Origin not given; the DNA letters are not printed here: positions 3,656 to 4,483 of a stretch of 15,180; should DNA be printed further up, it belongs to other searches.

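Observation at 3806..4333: Compact archaeal protein with the whole E2F/DP-like layout: RRxYD winged helix + coiled coil + marked-box-like tail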

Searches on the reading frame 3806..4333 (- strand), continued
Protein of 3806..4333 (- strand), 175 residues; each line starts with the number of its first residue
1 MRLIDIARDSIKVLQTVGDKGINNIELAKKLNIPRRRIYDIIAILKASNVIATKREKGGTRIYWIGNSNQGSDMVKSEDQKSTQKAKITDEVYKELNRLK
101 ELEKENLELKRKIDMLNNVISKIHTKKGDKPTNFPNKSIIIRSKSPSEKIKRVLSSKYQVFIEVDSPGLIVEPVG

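Call 25: find_homologous_proteins(query=A1, max_evalue=0.001)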
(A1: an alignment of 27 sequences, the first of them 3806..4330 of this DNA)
Query A1 (27 sequences) (174 aa, profile of the alignment): 67 proteins with E <= 0.001 among 6676 candidates.
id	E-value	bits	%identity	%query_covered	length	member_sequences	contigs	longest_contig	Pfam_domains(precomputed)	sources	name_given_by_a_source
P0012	6.0e-73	262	42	99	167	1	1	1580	PF02319.27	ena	-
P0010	6.8e-73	262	43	99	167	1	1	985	PF02319.27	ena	-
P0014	7.4e-73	262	43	99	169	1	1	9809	PF02319.27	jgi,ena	-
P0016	8.4e-73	262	43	99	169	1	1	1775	PF02319.27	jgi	-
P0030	1.3e-72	261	42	99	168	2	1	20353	PF02319.27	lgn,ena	-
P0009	5.4e-71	256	42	99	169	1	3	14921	PF02319.27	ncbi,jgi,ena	ncbi:MAG: hypothetical protein ACTSYB_03600 [Candidatus Helarchaeota archaeon]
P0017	1.4e-70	255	38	99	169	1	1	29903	PF02319.27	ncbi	-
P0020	1.6e-70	255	42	99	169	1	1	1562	PF02319.27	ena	-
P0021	1.9e-70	254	40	99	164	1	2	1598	PF02319.27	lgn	-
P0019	2.5e-70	254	40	99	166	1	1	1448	PF02319.27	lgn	-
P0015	1.3e-69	252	44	99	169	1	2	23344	PF02319.27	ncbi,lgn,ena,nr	ncbi:MAG: hypothetical protein HWN66_07410 [Candidatus Helarchaeota archaeon]|nr:hypothetical protei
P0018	8.4e-69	249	41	99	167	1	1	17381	PF02319.27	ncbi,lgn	ncbi:MAG: hypothetical protein ACFFD2_05560 [Promethearchaeota archaeon]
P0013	2.8e-68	247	42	99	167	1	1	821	PF02319.27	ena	-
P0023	3.2e-68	247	37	99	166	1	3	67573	PF02319.27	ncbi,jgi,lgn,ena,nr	ncbi:MAG TPA: hypothetical protein VMV49_09990 [Candidatus Deferrimicrobium sp.]|nr:hypothetical pro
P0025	3.5e-68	247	40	99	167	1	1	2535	PF02319.27,PF01978.26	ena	-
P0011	3.6e-68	247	43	99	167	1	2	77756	PF02319.27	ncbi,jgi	ncbi:MAG: hypothetical protein ACTSRS_10365 [Candidatus Helarchaeota archaeon]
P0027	7.2e-68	246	39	99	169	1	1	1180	PF02319.27,PF08279.19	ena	-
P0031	8.5e-68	246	42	99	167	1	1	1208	PF02319.27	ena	-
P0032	3.6e-67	244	42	99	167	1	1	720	PF02319.27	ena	-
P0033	6.2e-67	243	40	99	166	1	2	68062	PF02319.27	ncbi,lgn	-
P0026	4.4e-66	240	41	98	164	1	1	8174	PF02319.27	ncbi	-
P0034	6.4e-66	240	38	99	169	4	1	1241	PF02319.27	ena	-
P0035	1.6e-65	238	38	99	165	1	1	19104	PF02319.27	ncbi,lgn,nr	ncbi:MAG: hypothetical protein EU536_03720 [Promethearchaeota archaeon]|nr:MAG: hypothetical protein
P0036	2.1e-65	238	40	99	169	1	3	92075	PF02319.27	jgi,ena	jgi:sugar-specific transcriptional regulator TrmB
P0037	2.3e-64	235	38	99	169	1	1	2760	PF02319.27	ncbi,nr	ncbi:MAG: E2F family transcription factor [Candidatus Helarchaeota archaeon]|nr:E2F family transcrip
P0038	2.7e-63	231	43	99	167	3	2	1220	PF02319.27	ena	-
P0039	8.9e-63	229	44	99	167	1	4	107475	PF02319.27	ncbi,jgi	ncbi:MAG: hypothetical protein ACTSQI_05250 [Candidatus Helarchaeota archaeon]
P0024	1.3e-62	229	38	99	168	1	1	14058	PF02319.27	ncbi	ncbi:MAG: hypothetical protein ACFFDN_03985 [Candidatus Hodarchaeota archaeon]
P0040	2.4e-62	228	38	99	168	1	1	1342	PF02319.27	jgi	jgi:transcription factor E2F3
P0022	5.2e-62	227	39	99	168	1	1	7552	PF02319.27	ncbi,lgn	ncbi:MAG: hypothetical protein ACFFCM_06125 [Promethearchaeota archaeon]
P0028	8.6e-62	226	38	99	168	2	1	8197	PF02319.27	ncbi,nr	ncbi:MAG: hypothetical protein HWN67_01645 [Candidatus Helarchaeota archaeon]|nr:hypothetical protei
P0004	2.6e-61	225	61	100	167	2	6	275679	PF02319.27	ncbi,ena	ncbi:MAG: hypothetical protein ACTSWR_06420 [Candidatus Helarchaeota archaeon]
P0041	5.1e-61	224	40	99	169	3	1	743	PF02319.27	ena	-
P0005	6.3e-61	223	60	100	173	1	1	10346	PF02319.27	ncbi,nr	ncbi:MAG: hypothetical protein EU549_01010 [Promethearchaeota archaeon]|nr:MAG: hypothetical protein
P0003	6.7e-61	223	63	100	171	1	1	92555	PF02319.27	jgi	-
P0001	4.4e-60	221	99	100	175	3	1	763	PF02319.27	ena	-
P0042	8.0e-60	220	38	99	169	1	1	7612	PF02319.27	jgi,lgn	-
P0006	2.4e-59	218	56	100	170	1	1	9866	PF02319.27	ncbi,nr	ncbi:MAG: hypothetical protein GF329_04170 [Candidatus Lokiarchaeota archaeon]|nr:hypothetical prote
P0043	1.8e-57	212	38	99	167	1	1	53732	PF02319.27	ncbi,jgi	ncbi:MAG: hypothetical protein ACTSRG_17245 [Candidatus Helarchaeota archaeon]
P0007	4.8e-57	211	55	100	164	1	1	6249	PF02319.27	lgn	-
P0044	1.2e-56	209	38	99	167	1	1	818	PF02319.27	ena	-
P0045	6.6e-56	207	39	99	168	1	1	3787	PF02319.27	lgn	-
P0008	6.8e-56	207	56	100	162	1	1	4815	PF02319.27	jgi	jgi:regulator of replication initiation timing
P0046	3.8e-55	205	38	99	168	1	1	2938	PF02319.27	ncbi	-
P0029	5.0e-42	162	46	52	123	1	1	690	PF02319.27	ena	-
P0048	2.7e-40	156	45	57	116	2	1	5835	PF02319.27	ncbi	ncbi:MAG: hypothetical protein ACTSR3_19665, partial [Candidatus Helarchaeota archaeon]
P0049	4.5e-39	152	36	99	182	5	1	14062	PF02319.27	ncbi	ncbi:MAG: hypothetical protein ACFE7E_06285 [Candidatus Hodarchaeota archaeon]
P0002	4.5e-35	139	81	90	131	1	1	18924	PF02319.27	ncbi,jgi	ncbi:MAG: hypothetical protein ACTSPQ_13205 [Candidatus Helarchaeota archaeon]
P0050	6.6e-34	135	51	36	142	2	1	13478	PF02319.27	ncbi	ncbi:MAG: hypothetical protein ACFFBS_06445, partial [Promethearchaeota archaeon]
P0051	8.2e-33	132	34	99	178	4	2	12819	PF02319.27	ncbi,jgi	ncbi:MAG: hypothetical protein ACW976_00195 [Candidatus Ranarchaeia archaeon]|jgi:predicted transcri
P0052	7.5e-31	126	31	99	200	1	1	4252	PF02319.27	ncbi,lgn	ncbi:MAG: hypothetical protein ACFFF4_17155 [Candidatus Thorarchaeota archaeon]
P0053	6.7e-30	122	35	99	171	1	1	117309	PF02319.27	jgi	-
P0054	1.6e-29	121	32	99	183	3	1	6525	PF02319.27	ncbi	ncbi:MAG: hypothetical protein ACTSUB_07390 [Candidatus Thorarchaeota archaeon]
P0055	2.8e-29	120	33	98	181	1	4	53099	PF02319.27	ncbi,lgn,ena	-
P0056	5.7e-29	119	32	99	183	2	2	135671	PF02319.27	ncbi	ncbi:MAG: hypothetical protein ACFFEF_05870 [Candidatus Thorarchaeota archaeon]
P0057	1.0e-28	119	35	98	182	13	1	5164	PF02319.27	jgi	-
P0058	1.2e-28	118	35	98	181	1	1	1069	PF02319.27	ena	-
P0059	5.3e-28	116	32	98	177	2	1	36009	PF02319.27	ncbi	ncbi:MAG: hypothetical protein ACFFCD_05215 [Promethearchaeota archaeon]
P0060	3.5e-27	114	32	98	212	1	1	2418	PF02319.27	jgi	jgi:hypothetical protein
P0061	1.6e-26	111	31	98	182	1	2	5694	PF02319.27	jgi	jgi:hypothetical protein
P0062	3.6e-26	110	53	39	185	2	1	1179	PF02319.27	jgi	-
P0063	5.2e-26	110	51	43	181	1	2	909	PF02319.27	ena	-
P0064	8.7e-26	109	33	98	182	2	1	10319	PF02319.27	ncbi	ncbi:MAG: hypothetical protein ACFFA5_04480 [Promethearchaeota archaeon]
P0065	8.2e-25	106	54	36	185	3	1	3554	PF02319.27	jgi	jgi:sugar-specific transcriptional regulator TrmB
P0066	3.6e-24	104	34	100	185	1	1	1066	PF02319.27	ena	-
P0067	2.0e-23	101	50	39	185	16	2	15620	PF02319.27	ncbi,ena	-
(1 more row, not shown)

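Call 26: find_encoding_contigs(protein=P0004, flank=6000, max_places=2)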
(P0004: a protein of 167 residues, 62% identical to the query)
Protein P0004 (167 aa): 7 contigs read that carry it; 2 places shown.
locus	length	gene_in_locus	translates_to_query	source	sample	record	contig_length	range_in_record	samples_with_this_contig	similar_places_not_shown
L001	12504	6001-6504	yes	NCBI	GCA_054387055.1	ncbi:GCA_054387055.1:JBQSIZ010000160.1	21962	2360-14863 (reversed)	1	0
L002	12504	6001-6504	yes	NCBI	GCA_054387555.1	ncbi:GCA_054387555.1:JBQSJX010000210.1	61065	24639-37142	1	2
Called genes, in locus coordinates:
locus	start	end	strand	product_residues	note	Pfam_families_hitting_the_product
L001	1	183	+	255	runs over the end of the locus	PF00106:adh_short, PF01073:3Beta_HSD (weak), PF08659:KR, PF13561:adh_short_C2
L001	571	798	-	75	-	-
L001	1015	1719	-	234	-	PF24367:DUF7523 (weak), PF13840:ACT_7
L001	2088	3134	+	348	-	PF01118:Semialdhyde_dh, PF22698:Semialdhyde_dhC_1, PF02774:Semialdhyde_dhC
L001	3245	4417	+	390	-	PF00202:Aminotran_3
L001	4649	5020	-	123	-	-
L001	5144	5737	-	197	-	PF03692:CxxCxxCC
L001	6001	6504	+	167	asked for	PF02319:WHD_E2F_TDP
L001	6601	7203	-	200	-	PF03439:Spt5-NGN, PF00467:KOW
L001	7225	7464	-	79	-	PF00584:SecE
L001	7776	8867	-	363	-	PF00091:Tubulin, PF12327:FtsZ_C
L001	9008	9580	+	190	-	-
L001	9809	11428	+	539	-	PF03193:RsgA_GTPase (faint), PF00005:ABC_tran, PF02463:SMC_N (faint), PF00005:ABC_tran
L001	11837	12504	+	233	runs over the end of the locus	PF00009:GTP_EFTU, PF00071:Ras, PF01926:MMR_HSR1 (weak), PF03029:ATP_bind_1 (faint)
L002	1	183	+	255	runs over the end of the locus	PF00106:adh_short, PF01073:3Beta_HSD (weak), PF08659:KR, PF13561:adh_short_C2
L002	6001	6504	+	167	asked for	PF02319:WHD_E2F_TDP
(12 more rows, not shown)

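Call 27: find_encoding_contigs(protein=P0039, flank=6000, max_places=2)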
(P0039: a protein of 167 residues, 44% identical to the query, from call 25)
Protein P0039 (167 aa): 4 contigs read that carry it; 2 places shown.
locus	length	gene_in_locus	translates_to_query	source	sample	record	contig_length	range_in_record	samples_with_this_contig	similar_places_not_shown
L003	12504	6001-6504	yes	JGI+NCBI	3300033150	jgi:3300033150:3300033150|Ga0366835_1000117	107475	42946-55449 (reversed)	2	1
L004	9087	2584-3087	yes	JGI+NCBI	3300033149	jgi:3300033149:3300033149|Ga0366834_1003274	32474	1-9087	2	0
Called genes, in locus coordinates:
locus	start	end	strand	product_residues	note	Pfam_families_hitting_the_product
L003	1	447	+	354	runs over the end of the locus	PF01658:Inos-1-P_synth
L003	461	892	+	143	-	PF13452:FAS1_DH_region, PF22622:MFE-2_hydrat-2_N (faint)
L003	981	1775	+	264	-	-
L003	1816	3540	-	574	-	PF02770:Acyl-CoA_dh_M, PF00441:Acyl-CoA_dh_1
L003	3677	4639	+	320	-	PF00248:Aldo_ket_red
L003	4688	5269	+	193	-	PF13207:AAA_17 (faint), PF13238:AAA_18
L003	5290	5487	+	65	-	-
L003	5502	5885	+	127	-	PF04126:Cyclophil_like, PF18050:Cyclophil_like2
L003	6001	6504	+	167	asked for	PF02319:WHD_E2F_TDP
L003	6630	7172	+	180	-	PF03692:CxxCxxCC (weak)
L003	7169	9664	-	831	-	PF00483:NTP_transferase, PF12804:NTP_transf_3 (weak), PF00132:Hexapep (weak), PF25084:LbH_EIF2B, PF25087:GMPPB_C, PF02878:PGM_PMM_I, PF02879:PGM_PMM_II, PF02880:PGM_PMM_III, +3 more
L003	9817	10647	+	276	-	-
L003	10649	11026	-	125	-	-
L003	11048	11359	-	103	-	-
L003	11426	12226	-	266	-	PF01904:DUF72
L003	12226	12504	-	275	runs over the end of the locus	PF01061:ABC2_membrane, PF12698:ABC2_membrane_3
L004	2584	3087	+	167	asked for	PF02319:WHD_E2F_TDP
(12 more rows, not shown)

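Call 28: find_encoding_contigs(protein=P0056, flank=6000, max_places=2)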
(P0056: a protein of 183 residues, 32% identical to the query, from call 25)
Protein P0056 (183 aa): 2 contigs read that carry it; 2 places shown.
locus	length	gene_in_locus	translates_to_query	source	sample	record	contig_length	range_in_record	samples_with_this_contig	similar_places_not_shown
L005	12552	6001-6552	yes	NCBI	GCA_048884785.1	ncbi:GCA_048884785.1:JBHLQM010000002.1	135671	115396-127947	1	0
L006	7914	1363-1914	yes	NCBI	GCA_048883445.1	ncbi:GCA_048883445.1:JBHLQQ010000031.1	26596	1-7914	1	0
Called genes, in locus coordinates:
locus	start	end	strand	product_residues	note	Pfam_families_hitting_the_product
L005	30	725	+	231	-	PF18489:Alpha_Helical, PF01588:tRNA_bind (weak)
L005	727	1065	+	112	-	-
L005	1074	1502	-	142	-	-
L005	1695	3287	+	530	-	-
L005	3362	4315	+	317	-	-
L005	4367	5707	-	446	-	-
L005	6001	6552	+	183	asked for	PF02319:WHD_E2F_TDP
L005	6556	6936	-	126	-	PF04126:Cyclophil_like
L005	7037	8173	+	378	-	PF00092:VWA, PF00362:Integrin_beta (faint), PF25106:VWA_4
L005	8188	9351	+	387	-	-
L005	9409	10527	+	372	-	-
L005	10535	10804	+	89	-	-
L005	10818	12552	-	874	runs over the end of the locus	-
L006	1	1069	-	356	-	?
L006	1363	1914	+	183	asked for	PF02319:WHD_E2F_TDP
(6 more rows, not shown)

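Call 29: predict_structure(alignment_id=A1)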
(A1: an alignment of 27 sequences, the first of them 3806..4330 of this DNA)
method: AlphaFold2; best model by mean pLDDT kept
length: 174 residues; sequences in the alignment: 27
mean_pLDDT: 79.6   pTM: 0.38
mean pLDDT of the five models: 79.6, 78.4, 78.0, 77.8, 74.5
residues with pLDDT >= 90: 56; 70-90: 85; 50-70: 14; < 50: 19
segments of 3 or more residues with pLDDT < 50: 68-80, 124-127
pLDDT, mean of each block of 10 residues (from residue 1): 85 89 93 91 90 91 68 39 60 85 93 81 55 84 79 88 83 79
secondary structure, 60 per line:
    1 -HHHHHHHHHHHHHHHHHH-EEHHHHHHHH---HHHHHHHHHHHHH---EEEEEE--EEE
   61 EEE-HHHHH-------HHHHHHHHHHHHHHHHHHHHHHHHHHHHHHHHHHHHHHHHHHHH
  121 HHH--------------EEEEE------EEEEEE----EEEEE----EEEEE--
elements in order: H2-19 H23-30 H34-46 E50-55 E58-63 H65-69 H77-123 E138-142 E149-154 E159-163 E168-172

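Call 33: fold_search(model_id=the predicted structure, library=pdb)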
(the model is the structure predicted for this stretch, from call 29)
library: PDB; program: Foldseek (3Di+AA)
matches with E <= 10: 1742; with E <= 0.001: 0
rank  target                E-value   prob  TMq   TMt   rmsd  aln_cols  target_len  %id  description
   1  7b5t_C                7.5e-03  0.95  0.31  0.27  20.5       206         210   12  S. agalactiae BusR transcription factor (released 2021-08-11)
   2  6j05_A                8.4e-03  1.00  0.34  0.58   0.9        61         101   16  Structures of two ArsR As(III)-responsive repressors: implications for the mechanism of derepression (released 2019-07-03)
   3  3bj6_B                9.6e-03  1.00  0.30  0.35  15.2       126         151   13  Crystal structure of MarR family transcription regulator SP03579 (released 2007-12-18)
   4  3bj6_A                9.6e-03  1.00  0.30  0.34  15.2       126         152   13  Crystal structure of MarR family transcription regulator SP03579 (released 2007-12-18)
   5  7b5y_C                9.6e-03  0.85  0.27  0.24  18.6       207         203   13  S. agalactiae BusR in complex with its busAB-promotor DNA (released 2021-08-11)
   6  2l02_MODEL_1_A        1.2e-02  1.00  0.33  0.66   2.4        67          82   24  Solution NMR Structure of protein BT2368 from Bacteroides thetaiotaomicron, Northeast Structural Genomics Cons (released 2010-08-25)
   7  3bdd_A                1.2e-02  1.00  0.29  0.36  13.7       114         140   15  CRYSTAL STRUCTURE OF A PUTATIVE MULTIPLE ANTIBIOTIC-RESISTANCE REPRESSOR (SSU05_1136) FROM STREPTOCOCCUS SUIS 89/1591  (released 2007-12-04)
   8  1qbj_C                1.4e-02  1.00  0.33  0.82   1.5        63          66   16  CRYSTAL STRUCTURE OF THE ZALPHA Z-DNA COMPLEX (released 1999-07-02)
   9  2dk5_MODEL_1_A        1.4e-02  1.00  0.33  0.61   4.2        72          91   18  Solution structure of Winged-Helix domain in RNA polymerase III 39KDa polypeptide (released 2006-10-06)
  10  5ffx_D                1.4e-02  1.00  0.31  0.39  12.2       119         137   14  S. aureus MepR G34K Mutant (released 2016-12-21)
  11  1lnw_A                1.7e-02  1.00  0.29  0.36   2.4        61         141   16  CRYSTAL STRUCTURE OF THE MEXR REPRESSOR OF THE MEXAB-OPRM MULTIDRUG EFFLUX OPERON OF PSEUDOMONAS AERUGINOSA (released 2002-09-11)
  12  7ux8_A                1.7e-02  1.00  0.29  0.14   3.7        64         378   19  Crystal structure of MfnG, an L- and D-tyrosine O-methyltransferase from the marformycin biosynthesis pathway of Strep (released 2022-09-28)
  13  5bqt_B                1.7e-02  0.99  0.29  0.21  10.3       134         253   16  Structure of TrmBL2, an archaeal chromatin protein, shows a novel mode of DNA binding. (released 2015-09-02)
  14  2xig_B                1.9e-02  1.00  0.33  0.38   8.3       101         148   14  The structure of the Helicobacter pylori ferric uptake regulator Fur reveals three functional metal binding sites (released 2011-01-19)
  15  1tbx_B                1.9e-02  0.99  0.23  0.41  12.0        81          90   23  Crystal structure of SSV1 F-93 (released 2004-07-13)
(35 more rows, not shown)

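Call 44: search_protein_representatives(alignment_id=A1)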
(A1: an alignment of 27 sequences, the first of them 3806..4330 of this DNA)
Query: 27 sequences, 166 profile positions. Proteins with E-value up to 0.001 (for the whole library): 390; up to 1e-10: 35; up to 1e-30: 9. The best 150 are listed.
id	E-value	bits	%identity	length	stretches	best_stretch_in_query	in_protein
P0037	7.3e-65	234.5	-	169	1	1-166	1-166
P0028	2.7e-62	226.1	-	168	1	1-163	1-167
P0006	7.6e-60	218.2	-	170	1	1-165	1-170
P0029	1.6e-42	161.8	-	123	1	1-102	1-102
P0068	1.0e-36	143.0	-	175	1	1-165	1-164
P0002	1.4e-35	139.2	-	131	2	1-57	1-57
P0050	2.1e-34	135.4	-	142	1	1-143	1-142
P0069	7.6e-33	130.3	-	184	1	1-164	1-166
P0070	1.3e-32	129.6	-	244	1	2-164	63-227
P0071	1.4e-30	122.9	-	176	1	2-164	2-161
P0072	1.7e-30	122.7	-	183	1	1-164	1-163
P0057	3.2e-29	118.5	-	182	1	1-164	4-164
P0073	7.4e-27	110.9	-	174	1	1-164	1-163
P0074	1.6e-26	109.7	-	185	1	2-164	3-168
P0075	2.1e-25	106.2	-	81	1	1-79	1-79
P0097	3.2e-09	53.5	-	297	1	5-119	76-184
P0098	4.8e-08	49.7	-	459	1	6-115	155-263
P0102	2.0e-07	47.7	-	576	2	6-127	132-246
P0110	5.7e-07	46.2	-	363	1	6-123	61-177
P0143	8.4e-06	42.4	-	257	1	3-151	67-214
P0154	1.2e-05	41.9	-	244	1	6-148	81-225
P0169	2.0e-05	41.2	-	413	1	6-158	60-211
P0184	2.9e-05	40.6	-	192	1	6-151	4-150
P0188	3.2e-05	40.5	-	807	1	6-158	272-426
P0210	4.9e-05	39.9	-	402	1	3-155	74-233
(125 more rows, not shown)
